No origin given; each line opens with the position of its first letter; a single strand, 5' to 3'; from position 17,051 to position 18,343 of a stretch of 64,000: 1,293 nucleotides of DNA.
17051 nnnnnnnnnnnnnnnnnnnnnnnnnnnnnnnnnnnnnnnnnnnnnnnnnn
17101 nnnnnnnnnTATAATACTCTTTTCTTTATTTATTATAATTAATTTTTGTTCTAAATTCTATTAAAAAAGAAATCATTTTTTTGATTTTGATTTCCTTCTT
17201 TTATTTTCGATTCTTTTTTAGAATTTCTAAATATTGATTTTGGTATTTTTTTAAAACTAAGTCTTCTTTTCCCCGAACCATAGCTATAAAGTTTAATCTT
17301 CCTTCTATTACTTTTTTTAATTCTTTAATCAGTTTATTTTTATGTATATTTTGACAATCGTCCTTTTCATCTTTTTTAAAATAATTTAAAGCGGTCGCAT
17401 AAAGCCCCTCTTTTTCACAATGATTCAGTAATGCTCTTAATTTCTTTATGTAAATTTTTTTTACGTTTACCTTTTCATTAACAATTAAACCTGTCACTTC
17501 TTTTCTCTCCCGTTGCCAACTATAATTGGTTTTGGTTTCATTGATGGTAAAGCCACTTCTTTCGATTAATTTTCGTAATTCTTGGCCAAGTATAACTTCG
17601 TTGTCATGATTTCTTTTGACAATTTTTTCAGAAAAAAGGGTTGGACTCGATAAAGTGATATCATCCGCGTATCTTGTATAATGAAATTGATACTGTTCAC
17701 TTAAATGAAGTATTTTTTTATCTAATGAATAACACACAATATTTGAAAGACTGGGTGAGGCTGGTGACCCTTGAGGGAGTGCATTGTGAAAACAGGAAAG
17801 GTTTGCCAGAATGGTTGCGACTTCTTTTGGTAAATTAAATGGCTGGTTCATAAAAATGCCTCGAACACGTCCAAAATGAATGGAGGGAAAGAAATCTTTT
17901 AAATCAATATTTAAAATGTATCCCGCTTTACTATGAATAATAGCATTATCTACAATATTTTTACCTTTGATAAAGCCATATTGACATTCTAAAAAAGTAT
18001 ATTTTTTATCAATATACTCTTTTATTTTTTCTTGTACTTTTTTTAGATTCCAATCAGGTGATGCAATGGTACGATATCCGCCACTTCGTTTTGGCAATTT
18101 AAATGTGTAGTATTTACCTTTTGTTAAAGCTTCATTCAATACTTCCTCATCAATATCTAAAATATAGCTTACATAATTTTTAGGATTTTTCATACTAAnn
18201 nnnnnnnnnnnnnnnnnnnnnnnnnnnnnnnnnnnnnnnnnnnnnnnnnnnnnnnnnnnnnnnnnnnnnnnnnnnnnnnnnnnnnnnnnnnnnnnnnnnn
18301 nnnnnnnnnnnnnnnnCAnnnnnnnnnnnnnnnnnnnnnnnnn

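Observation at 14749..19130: Retron-type RT flanked by a standalone DnaB-C-like ATPase and an orphan FtsX permease: candidate new retron architecture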

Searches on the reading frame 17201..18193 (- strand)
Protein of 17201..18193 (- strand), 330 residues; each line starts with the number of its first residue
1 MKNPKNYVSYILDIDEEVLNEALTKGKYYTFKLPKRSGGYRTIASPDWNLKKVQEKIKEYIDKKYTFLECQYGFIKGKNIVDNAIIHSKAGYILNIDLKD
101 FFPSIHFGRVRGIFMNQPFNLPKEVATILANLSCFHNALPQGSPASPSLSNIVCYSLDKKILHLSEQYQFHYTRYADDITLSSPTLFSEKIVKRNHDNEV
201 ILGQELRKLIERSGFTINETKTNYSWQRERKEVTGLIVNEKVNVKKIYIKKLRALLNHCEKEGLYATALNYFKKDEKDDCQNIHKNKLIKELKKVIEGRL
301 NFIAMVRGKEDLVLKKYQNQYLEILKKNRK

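Call 3: search_protein_families(library=pfam, proteins=[window:17201-18193:-], max_evalue=0.01)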
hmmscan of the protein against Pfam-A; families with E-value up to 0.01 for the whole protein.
window:17201-18193:- (330 aa): 1 family
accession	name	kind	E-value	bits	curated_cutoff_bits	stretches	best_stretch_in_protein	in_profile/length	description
PF00078.32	RVT_1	-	1.5e-24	87.3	29.6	1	34-236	2-203/205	Reverse transcriptase (RNA-dependent DNA polymerase)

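Call 4: search_protein_families(library=padloc, proteins=[window:17201-18193:-], max_evalue=0.01)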
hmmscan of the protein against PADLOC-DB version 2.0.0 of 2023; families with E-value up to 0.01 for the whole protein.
window:17201-18193:- (330 aa): 54 families (the best 25 are shown)
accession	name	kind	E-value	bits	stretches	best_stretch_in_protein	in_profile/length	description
PDLC02961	RT-TIR_XII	-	3e-114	380.5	1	9-325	21-331/475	single gene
PDLC02959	RT-Protease_XI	-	1.2e-112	375.5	1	7-328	13-325/510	single gene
PDLC02962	RT-TIR_XII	-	3.3e-112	373.8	1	7-325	19-332/478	single gene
PDLC02960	RT-Protease_XI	-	3.8e-111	370.5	1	7-328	11-322/506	single gene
PDLC02965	RT-Toprim_I-C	-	5.4e-100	333.8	1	22-324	18-310/529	single gene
PDLC02968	RT-Toprim_I-C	-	2e-99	331.9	1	22-320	18-306/529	single gene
PDLC02966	RT-Toprim_I-C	-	4.2e-91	304.2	1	23-319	40-330/568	single gene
PDLC02963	RT-Toprim_I-C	-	6.9e-90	300.2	1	18-319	26-325/552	single gene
PDLC02967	RT-Toprim_I-C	-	2.5e-81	272.1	1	9-314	13-304/549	single gene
PDLC02964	RT-Toprim_I-C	-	1.3e-79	266.4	1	8-317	12-308/554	single gene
PDLC02956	RT_XIII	-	1e-77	260.1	2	137-319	270-421/469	-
PDLC02946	RT_III-A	-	7.1e-73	243.6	1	7-309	39-315/330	-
PDLC02943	RT_III-A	-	2.4e-64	215.3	1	8-316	28-311/322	-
PDLC02941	RT_II-A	-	4e-63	211.4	1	12-321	23-296/309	-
PDLC02942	RT_III-A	-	7.6e-62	207.4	1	8-326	48-339/341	-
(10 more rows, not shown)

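Call 9: find_homologous_proteins(query=window:17201-18193:-, max_evalue=1e-20)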
Query window:17201-18193:- (330 aa): 4654 proteins with E <= 1e-20 among 7078 candidates; the best 120 are listed.
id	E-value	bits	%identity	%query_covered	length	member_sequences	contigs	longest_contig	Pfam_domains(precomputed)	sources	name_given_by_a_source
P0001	2.0e-216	736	100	100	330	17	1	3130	PF00078.33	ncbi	-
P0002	5.8e-145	501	69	98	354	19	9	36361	PF00078.33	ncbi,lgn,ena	-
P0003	1.2e-143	496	68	98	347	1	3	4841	PF00078.33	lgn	-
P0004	7.0e-142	491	67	99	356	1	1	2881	PF00078.33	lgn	-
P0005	1.1e-141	490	68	99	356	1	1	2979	PF00078.33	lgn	-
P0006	1.3e-139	483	67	98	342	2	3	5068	PF00078.33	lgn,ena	-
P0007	7.1e-139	481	66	98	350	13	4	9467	PF00078.33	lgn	-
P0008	8.3e-136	471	65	99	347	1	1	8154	PF00078.33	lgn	-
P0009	8.3e-136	471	66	98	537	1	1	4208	PF00078.33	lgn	-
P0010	3.9e-135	469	66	99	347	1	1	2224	PF00078.33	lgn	-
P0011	2.8e-134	466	65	98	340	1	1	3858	PF00078.33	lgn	-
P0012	1.1e-129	451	64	98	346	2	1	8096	PF00078.33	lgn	-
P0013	1.2e-129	451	63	99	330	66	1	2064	PF00078.33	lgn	-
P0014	5.9e-129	448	63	99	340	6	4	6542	PF00078.33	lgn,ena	-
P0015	2.4e-128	446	64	98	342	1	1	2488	PF00078.33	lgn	-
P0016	5.9e-128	445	62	98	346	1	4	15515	PF00078.33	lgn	-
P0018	2.7e-127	443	63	98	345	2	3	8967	PF00078.33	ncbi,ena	-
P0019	3.0e-124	433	62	98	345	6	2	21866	PF00078.33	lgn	-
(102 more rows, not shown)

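Call 11: find_encoding_contigs(protein=P0002, flank=8000, max_places=6)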
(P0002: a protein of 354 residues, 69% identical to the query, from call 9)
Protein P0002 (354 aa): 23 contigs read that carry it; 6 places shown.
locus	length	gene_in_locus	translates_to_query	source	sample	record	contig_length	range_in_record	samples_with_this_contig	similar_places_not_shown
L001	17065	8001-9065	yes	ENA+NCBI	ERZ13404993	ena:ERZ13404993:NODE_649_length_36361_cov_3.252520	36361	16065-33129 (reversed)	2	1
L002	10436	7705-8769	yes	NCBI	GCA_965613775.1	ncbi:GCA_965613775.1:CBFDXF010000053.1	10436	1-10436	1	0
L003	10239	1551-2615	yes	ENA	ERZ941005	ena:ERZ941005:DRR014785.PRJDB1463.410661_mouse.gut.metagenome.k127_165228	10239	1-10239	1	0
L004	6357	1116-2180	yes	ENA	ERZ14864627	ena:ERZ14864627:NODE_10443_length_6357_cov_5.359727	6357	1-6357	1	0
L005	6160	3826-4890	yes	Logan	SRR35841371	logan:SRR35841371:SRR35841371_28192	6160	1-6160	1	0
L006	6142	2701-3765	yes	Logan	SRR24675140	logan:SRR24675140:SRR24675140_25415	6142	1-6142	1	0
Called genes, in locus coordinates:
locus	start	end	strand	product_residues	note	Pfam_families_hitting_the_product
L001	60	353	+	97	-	-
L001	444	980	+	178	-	PF02661:Fic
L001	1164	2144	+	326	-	-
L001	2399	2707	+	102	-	-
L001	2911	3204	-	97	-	-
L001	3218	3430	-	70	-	PF01381:HTH_3, PF13560:HTH_31 (weak)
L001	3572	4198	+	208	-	-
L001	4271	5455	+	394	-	-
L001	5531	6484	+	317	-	-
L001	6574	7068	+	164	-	-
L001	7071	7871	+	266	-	PF03796:DnaB_C, PF06745:ATPase, PF13481:AAA_25 (weak), PF20720:nSTAND3 (faint)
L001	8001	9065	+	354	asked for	PF00078:RVT_1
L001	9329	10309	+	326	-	PF07733:DNA_pol3_alpha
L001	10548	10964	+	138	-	PF03796:DnaB_C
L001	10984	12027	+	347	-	PF13711:DUF4160 (faint)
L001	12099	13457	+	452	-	PF23750:RsgI_M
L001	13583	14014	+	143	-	-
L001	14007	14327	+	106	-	-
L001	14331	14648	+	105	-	PF00436:SSB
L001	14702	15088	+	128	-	-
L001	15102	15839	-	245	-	PF01381:HTH_3 (faint), PF12844:HTH_19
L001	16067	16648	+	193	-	-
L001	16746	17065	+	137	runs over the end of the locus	-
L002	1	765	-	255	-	?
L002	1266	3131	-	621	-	PF00239:Resolvase, PF07508:Recombinase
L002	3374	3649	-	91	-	-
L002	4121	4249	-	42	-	-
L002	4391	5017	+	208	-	-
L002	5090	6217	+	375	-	-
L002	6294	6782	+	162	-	-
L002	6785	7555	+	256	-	PF03796:DnaB_C, PF06745:ATPase, PF13481:AAA_25, PF20720:nSTAND3 (faint)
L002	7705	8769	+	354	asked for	PF00078:RVT_1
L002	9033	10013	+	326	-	PF07733:DNA_pol3_alpha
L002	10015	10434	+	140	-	?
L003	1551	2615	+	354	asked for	PF00078:RVT_1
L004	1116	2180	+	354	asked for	PF00078:RVT_1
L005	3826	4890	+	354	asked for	PF00078:RVT_1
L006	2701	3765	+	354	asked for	PF00078:RVT_1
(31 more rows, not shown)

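Call 12: find_encoding_contigs(protein=P0019, flank=8000, max_places=4)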
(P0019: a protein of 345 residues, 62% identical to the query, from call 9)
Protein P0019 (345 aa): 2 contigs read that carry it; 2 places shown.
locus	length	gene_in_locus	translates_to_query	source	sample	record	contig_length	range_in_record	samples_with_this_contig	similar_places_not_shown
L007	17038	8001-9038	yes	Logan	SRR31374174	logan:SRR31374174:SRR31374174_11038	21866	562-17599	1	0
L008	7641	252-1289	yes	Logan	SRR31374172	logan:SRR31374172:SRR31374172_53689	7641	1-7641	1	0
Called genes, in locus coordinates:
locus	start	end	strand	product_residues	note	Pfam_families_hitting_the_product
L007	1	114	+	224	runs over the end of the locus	?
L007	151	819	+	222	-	-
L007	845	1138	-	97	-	PF12647:RNHCP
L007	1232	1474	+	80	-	PF26135:YuzI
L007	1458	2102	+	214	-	PF12227:DUF3603 (weak)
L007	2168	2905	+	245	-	PF02616:SMC_ScpA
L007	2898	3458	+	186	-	PF04079:SMC_ScpB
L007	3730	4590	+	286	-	PF04383:KilA-N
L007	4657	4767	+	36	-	-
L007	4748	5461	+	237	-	PF00753:Lactamase_B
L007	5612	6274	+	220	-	PF20720:nSTAND3 (weak), PF13401:AAA_22 (faint)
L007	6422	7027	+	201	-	PF13560:HTH_31 (weak), PF01381:HTH_3, PF12844:HTH_19 (weak), PF13443:HTH_26 (weak)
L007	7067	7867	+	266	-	PF03796:DnaB_C, PF06745:ATPase, PF13481:AAA_25 (weak)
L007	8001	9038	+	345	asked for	PF00078:RVT_1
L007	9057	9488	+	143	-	PF08837:DUF1810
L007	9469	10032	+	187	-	PF14519:Macro_2, PF01661:Macro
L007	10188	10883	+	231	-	PF03796:DnaB_C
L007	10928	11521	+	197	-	PF08299:Bac_DnaA_C (weak), PF01807:Zn_ribbon_DnaG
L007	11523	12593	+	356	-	PF03796:DnaB_C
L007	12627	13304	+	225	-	-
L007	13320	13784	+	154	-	-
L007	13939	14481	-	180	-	-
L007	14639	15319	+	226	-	PF12844:HTH_19, PF13560:HTH_31, PF01381:HTH_3, PF13443:HTH_26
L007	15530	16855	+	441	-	PF00152:tRNA-synt_2 (faint), PF13393:tRNA-synt_His, PF00587:tRNA-synt_2b (weak), PF03129:HGTP_anticodon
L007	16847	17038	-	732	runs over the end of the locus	PF00403:HMA (weak), PF00122:E1-E2_ATPase, PF00702:Hydrolase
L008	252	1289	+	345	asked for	PF00078:RVT_1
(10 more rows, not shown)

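Call 13: find_encoding_contigs(protein=P0016, flank=8000, max_places=4)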
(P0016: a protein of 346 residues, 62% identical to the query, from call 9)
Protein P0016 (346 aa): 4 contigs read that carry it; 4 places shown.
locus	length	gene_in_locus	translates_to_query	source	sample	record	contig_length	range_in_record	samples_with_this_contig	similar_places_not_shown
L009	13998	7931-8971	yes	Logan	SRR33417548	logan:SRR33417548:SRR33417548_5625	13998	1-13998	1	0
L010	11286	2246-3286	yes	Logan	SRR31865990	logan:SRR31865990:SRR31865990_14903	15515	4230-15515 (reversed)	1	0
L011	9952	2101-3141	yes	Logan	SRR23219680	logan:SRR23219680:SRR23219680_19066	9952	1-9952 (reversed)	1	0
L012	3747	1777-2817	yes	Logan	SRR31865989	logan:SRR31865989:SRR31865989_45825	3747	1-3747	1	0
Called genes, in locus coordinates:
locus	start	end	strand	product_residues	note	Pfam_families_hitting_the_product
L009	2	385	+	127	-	?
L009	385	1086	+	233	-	PF13353:Fer4_12, PF04055:Radical_SAM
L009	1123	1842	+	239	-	-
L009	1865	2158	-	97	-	PF12647:RNHCP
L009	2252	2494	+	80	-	PF26135:YuzI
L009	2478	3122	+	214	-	PF12227:DUF3603 (weak)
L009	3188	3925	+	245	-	PF02616:SMC_ScpA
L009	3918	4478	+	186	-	PF04079:SMC_ScpB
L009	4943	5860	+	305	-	PF01381:HTH_3, PF12844:HTH_19 (weak), PF13443:HTH_26, PF13560:HTH_31, PF11188:DUF2975 (weak)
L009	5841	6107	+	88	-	-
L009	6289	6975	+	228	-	PF12844:HTH_19 (weak), PF01381:HTH_3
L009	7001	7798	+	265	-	PF03796:DnaB_C, PF06745:ATPase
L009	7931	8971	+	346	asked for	PF00078:RVT_1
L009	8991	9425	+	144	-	PF08837:DUF1810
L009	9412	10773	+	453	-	PF00308:Bac_DnaA, PF01695:IstB_IS21, PF01637:ATPase_2 (weak), PF00004:AAA, PF00910:RNA_helicase (weak), PF13173:AAA_14 (weak), PF08299:Bac_DnaA_C (weak), PF01807:Zn_ribbon_DnaG, +1 more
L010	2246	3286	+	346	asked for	PF00078:RVT_1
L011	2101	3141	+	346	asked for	PF00078:RVT_1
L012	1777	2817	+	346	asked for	PF00078:RVT_1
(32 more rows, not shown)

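Call 15: find_related_loci(query=window:17201-18193:-, collection=genome_contigs, flank=10000)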
Query window:17201-18193:- (330 aa) in genome_contigs; peptide patterns used: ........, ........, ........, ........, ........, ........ (x = any residue, [..] = any of these).
113 stretches matched a pattern; 6 encode a relative of the query (tblastn E <= 1e-3); 6 distinct loci.
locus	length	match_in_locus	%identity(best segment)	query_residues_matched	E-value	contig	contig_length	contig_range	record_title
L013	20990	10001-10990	94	1-330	0e+0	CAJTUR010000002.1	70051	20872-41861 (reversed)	MAG TPA_asm: uncultured Bacilli bacterium isolate MGBC108787 genome assembly, contig: MGBC108787.2, whole genome shotgun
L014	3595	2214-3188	67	1-325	3e-152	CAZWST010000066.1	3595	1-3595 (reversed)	MAG TPA_asm: uncultured Muribaculaceae bacterium isolate SRP287540_co1_203 genome assembly, contig: NODE_28092_length_35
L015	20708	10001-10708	41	25-258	3e-54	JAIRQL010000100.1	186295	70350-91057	MAG: Alphaproteobacteria bacterium isolate Co333_bin47 k119_1572076, whole genome shotgun sequence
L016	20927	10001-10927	37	20-329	4e-53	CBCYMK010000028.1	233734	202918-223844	MAG: Flavobacteriales bacterium isolate 82b4ff7b-cf23-4688-bb94-26f8c020c7e3 genome assembly, contig: contig_28, whole g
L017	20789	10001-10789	38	18-258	1e-48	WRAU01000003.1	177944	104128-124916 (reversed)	MAG: Alphaproteobacteria bacterium isolate Lab288P1bin49 Ga0131853_10000036, whole genome shotgun sequence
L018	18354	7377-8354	63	1-327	4e-137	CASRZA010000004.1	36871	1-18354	MAG: uncultured Bacilli bacterium isolate extra-ERR2497917.11_1677795655 genome assembly, contig: NODE_190_length_36871_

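Call 18: search_protein_families(library=pfam, proteins=[L018:1579-4464:+, L018:4563-5786:+, L018:5801-6436:+, L018:6443-7237:+, L018:8565-9578:+, L018:9581-9892:+, L018:11025-11618:+, L018:11500-12384:+, L018:12371-13042:+, L018:13032-13781:+], max_evalue=0.001)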
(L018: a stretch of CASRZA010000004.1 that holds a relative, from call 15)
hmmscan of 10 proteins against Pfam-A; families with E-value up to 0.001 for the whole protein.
L018:1579-4464:+ (961 aa): 3 families
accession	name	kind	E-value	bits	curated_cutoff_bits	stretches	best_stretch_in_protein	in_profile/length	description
PF00404.24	Dockerin_1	-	2.5e-13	50.4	22.9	1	897-952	1-56/57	Dockerin type I domain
PF05547.17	Peptidase_M6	-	7.1e-09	35.8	22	1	94-299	61-263/294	Immune inhibitor A peptidase M6, catalytic domain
PF21461.3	HL_N-beta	-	0.00045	20.4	27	1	764-793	14-43/57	Hyaluronate lyase, N-terminal beta-sheet domain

L018:4563-5786:+ (407 aa): 1 family
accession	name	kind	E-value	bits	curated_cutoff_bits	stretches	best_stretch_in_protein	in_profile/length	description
PF14281.12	PDDEXK_4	-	1.1e-16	61.7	22.3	1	24-187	3-160/183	PD-(D/E)XK nuclease superfamily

L018:5801-6436:+ (211 aa): 0 families

L018:6443-7237:+ (264 aa): 4 families
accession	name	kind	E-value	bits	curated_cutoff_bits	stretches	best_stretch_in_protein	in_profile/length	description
PF03796.21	DnaB_C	-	4.9e-54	183.8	27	1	22-263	4-255/255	DnaB-like helicase C terminal domain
PF13481.12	AAA_25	-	9.5e-10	38.9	27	1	30-187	25-190/195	AAA domain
PF06745.19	ATPase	-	1e-06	28.7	26.6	1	23-200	4-167/231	KaiC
PF13173.12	AAA_14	-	0.00013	22.4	27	0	39-113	5-73/129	AAA domain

L018:8565-9578:+ (337 aa): 0 families

L018:9581-9892:+ (103 aa): 1 family
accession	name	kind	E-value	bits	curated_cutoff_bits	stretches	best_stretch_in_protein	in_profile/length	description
PF04993.18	TfoX_N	-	6.5e-06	26.6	30.1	1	13-68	1-55/91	TfoX N-terminal domain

L018:11025-11618:+ (197 aa): 0 families

L018:11500-12384:+ (294 aa): 0 families

L018:12371-13042:+ (223 aa): 2 families
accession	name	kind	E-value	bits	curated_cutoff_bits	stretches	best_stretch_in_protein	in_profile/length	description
PF00005.33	ABC_tran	-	3.6e-28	99.3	25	1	28-167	2-137/137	ABC transporter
PF13304.12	AAA_21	-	2.5e-08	34.8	27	1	130-196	229-298/304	AAA domain, putative AbiEii toxin, Type IV TA system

L018:13032-13781:+ (249 aa): 0 families

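Call 33: find_related_loci(query=A2, collection=metagenome_contigs, flank=6000)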
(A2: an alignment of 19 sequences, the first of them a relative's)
Query A2 (330 aa) in metagenome_contigs; peptide patterns used: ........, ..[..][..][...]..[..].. (x = any residue, [..] = any of these).
246 stretches matched a pattern; 7 encode a relative of the query (tblastn E <= 1e-3); 7 distinct loci.
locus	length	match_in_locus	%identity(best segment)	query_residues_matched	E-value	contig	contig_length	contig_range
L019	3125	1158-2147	94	1-330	0e+0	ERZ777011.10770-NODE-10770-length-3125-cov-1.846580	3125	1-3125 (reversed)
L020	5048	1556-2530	69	1-325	6e-154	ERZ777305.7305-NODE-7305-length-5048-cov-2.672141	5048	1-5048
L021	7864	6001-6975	67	1-325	2e-146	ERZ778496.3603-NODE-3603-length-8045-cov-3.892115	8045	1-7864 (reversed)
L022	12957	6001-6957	41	11-328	1e-74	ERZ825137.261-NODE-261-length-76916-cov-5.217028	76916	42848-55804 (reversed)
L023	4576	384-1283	38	27-324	4e-62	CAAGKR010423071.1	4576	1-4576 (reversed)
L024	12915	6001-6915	36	19-325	7e-57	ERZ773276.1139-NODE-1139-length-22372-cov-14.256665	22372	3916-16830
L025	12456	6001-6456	26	41-181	1e-5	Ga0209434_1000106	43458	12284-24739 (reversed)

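Call 34: find_related_loci(query=A2, collection=viral_contigs, flank=10000)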
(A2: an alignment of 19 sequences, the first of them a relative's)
Query A2 (330 aa) in viral_contigs; peptide patterns used: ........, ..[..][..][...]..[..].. (x = any residue, [..] = any of these).
11 stretches matched a pattern, but none encodes a relative of the query by tblastn (E <= 1e-3).

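Call 35: find_encoding_contigs(protein=P0007, flank=6000, max_places=3)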
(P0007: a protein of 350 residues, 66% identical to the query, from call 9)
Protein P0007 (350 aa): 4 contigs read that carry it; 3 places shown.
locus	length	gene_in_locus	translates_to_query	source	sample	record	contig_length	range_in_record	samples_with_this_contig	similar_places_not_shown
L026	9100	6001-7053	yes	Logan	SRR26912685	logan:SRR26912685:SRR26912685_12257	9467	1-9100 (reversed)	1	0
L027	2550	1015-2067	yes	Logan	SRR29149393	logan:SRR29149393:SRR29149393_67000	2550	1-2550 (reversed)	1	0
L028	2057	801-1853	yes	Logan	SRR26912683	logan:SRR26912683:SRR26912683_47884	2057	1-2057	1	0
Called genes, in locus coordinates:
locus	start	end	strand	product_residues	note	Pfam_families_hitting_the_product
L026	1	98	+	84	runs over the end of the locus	-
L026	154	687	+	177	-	PF10263:SprT-like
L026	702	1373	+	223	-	PF02384:N6_Mtase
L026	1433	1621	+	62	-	-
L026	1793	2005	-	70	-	PF01381:HTH_3 (weak)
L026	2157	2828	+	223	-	-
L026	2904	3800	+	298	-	-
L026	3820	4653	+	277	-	PF23750:RsgI_M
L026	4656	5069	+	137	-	-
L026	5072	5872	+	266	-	PF03796:DnaB_C, PF06745:ATPase, PF13481:AAA_25 (weak)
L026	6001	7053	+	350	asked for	PF00078:RVT_1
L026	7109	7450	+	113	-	-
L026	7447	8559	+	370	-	PF07733:DNA_pol3_alpha, PF17657:DNA_pol3_finger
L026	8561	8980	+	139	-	PF08837:DUF1810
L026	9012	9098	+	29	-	?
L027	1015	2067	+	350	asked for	PF00078:RVT_1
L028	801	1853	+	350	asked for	PF00078:RVT_1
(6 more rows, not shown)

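Call 36: find_encoding_contigs(protein=P0018, flank=6000, max_places=3)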
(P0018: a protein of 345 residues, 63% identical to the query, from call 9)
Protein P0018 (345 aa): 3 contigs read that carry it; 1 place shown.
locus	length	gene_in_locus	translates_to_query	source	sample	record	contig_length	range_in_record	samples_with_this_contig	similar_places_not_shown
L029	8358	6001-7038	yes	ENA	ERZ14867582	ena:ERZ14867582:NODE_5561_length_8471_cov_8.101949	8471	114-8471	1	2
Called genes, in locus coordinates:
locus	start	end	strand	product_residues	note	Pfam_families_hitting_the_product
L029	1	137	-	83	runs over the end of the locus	?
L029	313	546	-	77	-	PF13276:HTH_21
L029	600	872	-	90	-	PF01527:HTH_Tnp_1, PF13518:HTH_28 (weak)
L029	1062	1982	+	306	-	PF20251:Big_14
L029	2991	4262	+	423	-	PF00078:RVT_1, PF08388:GIIM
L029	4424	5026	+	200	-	PF12844:HTH_19 (weak), PF13560:HTH_31 (weak), PF01381:HTH_3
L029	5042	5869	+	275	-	PF13481:AAA_25, PF03796:DnaB_C, PF06745:ATPase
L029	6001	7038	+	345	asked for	PF00078:RVT_1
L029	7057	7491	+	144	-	PF08837:DUF1810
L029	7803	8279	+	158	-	-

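Call 37: find_encoding_contigs(protein=P0008, flank=6000, max_places=2)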
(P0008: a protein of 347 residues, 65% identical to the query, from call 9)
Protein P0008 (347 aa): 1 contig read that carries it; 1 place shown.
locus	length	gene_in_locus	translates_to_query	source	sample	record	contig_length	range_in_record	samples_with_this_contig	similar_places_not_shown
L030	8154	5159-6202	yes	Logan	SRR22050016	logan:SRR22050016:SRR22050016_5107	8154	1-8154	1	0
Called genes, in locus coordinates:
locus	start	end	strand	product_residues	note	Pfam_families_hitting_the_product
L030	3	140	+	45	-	?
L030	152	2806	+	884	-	PF07728:AAA_5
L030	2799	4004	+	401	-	PF09563:RE_LlaJI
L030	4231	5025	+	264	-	PF03796:DnaB_C, PF06745:ATPase, PF13481:AAA_25 (weak)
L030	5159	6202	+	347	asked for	PF00078:RVT_1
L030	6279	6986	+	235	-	PF00664:ABC_membrane (weak), PF00005:ABC_tran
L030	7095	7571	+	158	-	PF00005:ABC_tran (weak), PF02463:SMC_N, PF13304:AAA_21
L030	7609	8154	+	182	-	?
